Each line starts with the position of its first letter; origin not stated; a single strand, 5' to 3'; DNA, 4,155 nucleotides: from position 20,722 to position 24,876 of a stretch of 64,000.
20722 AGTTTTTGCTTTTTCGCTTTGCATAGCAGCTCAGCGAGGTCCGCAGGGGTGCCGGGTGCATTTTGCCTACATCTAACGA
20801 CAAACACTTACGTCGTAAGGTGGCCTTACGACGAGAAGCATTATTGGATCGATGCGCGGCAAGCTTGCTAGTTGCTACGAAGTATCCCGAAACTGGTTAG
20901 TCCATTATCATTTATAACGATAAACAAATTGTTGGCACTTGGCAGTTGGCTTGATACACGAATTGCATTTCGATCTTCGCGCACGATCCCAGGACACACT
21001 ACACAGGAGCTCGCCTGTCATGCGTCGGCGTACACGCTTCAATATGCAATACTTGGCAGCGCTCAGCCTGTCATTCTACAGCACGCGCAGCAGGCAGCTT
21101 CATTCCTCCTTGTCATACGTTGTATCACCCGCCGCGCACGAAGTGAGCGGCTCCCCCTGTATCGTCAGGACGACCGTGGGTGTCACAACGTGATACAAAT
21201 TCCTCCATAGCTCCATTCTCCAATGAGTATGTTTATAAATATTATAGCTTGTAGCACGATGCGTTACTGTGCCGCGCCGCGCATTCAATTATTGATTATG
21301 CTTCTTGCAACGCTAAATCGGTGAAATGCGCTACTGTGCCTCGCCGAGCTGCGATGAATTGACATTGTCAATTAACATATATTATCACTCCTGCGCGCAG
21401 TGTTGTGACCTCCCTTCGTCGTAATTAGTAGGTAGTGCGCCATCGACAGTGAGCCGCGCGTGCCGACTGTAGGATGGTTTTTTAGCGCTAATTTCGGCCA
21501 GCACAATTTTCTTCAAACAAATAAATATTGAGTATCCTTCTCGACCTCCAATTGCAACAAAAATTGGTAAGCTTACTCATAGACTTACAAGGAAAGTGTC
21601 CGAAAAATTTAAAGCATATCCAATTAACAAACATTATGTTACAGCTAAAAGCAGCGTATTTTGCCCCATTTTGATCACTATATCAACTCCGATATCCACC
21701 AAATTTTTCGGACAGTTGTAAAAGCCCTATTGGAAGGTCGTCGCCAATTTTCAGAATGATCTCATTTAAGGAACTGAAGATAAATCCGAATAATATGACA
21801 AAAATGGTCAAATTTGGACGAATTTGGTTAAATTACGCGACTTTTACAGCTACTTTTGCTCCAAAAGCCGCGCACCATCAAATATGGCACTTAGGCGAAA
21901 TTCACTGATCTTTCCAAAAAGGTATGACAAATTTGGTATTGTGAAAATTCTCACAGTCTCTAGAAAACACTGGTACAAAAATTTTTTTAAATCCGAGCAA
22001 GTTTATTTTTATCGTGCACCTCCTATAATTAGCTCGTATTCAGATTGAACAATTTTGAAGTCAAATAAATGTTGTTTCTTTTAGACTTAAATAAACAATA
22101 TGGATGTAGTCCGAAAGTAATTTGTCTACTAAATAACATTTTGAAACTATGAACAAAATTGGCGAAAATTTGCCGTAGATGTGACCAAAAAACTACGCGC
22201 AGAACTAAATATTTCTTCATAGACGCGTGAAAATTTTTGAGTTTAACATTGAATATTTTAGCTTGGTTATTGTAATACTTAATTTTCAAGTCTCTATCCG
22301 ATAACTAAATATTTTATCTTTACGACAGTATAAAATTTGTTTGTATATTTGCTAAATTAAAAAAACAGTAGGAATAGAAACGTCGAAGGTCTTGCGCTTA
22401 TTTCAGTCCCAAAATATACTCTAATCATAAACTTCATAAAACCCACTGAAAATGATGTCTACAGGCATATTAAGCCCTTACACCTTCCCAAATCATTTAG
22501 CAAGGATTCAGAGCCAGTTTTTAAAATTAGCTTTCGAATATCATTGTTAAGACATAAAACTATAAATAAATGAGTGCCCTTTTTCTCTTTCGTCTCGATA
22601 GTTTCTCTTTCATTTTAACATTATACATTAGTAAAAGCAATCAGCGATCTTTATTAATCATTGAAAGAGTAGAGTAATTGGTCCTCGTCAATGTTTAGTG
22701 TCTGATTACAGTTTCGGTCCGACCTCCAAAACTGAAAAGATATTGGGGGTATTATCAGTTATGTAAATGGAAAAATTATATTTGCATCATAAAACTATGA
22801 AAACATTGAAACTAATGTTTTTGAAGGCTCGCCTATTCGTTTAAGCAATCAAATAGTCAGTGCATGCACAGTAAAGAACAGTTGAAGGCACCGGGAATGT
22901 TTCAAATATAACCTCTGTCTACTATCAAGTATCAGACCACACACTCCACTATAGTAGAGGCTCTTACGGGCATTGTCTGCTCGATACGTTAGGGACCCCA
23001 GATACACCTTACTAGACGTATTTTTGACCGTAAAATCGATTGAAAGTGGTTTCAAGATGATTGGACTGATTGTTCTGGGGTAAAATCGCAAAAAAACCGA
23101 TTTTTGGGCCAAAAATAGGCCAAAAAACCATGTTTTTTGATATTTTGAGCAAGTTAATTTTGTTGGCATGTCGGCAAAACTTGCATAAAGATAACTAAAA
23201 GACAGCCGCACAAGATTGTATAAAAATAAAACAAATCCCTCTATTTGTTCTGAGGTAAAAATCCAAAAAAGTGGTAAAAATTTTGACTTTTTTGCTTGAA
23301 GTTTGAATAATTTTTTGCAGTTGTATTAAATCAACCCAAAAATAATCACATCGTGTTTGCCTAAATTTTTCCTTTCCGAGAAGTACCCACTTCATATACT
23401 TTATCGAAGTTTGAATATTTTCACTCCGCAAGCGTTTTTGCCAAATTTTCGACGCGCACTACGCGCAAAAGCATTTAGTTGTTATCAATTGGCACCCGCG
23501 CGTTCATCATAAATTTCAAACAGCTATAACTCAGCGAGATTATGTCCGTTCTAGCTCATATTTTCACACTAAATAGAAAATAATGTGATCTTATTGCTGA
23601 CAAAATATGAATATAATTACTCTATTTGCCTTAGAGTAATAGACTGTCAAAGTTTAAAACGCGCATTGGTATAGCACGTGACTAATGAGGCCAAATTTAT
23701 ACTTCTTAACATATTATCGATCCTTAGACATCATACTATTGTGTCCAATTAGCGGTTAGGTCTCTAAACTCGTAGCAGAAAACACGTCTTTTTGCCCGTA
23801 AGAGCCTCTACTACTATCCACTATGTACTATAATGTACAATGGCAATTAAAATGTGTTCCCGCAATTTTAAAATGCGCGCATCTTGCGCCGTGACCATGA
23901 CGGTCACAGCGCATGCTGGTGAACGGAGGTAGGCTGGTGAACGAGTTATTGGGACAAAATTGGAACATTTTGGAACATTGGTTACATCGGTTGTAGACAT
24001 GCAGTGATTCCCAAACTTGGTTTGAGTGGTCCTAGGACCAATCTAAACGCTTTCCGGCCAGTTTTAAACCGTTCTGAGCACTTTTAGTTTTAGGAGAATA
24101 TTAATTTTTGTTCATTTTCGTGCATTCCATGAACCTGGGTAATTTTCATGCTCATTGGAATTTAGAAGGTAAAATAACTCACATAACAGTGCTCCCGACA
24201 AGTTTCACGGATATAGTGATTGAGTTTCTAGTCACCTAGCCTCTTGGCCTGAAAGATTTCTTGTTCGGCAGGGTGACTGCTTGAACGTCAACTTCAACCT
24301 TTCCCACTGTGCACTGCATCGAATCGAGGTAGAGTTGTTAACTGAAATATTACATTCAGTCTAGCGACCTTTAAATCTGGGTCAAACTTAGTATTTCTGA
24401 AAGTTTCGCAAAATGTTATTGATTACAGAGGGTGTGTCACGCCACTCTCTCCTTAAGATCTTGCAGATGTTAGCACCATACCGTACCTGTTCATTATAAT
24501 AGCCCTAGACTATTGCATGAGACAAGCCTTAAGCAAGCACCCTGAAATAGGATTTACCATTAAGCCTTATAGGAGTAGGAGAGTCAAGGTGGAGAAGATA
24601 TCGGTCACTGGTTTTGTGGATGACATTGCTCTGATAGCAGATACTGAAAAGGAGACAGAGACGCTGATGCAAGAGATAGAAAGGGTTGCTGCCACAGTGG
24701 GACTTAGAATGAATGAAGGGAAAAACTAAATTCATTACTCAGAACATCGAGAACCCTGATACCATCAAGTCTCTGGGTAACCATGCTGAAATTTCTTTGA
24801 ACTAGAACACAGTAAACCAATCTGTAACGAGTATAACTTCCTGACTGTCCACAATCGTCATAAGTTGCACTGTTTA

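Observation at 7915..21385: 13.5-kb nested palindrome with foldback-element architecture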

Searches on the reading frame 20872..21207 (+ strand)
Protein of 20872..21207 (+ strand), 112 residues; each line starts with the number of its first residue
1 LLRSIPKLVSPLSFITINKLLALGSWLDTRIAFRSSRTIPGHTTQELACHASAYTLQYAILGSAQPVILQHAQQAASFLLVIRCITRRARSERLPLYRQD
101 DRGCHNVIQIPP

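Call 39: search_protein_families(library=pfam, proteins=[window:20872-21207:+], max_evalue=0.1)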
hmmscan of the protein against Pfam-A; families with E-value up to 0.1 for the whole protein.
window:20872-21207:+ (112 aa): 1 family
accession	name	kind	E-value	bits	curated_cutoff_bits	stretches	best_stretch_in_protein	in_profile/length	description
PF01923.23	Cob_adeno_trans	-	0.033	14.7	24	1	19-100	64-145/171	Cobalamin adenosyltransferase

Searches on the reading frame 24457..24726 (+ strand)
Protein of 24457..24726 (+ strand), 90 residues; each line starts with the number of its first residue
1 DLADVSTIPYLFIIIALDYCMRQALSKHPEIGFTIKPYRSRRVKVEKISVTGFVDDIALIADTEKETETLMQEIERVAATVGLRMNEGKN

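Call 40: search_protein_families(library=pfam, proteins=[window:24457-24726:+], max_evalue=0.001)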
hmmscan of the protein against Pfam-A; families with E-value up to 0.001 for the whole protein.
window:24457-24726:+ (90 aa): 1 family
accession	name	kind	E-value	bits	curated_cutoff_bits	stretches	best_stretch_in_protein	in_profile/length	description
PF00078.32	RVT_1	-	9.8e-06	25.9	29.6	1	35-89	145-188/205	Reverse transcriptase (RNA-dependent DNA polymerase)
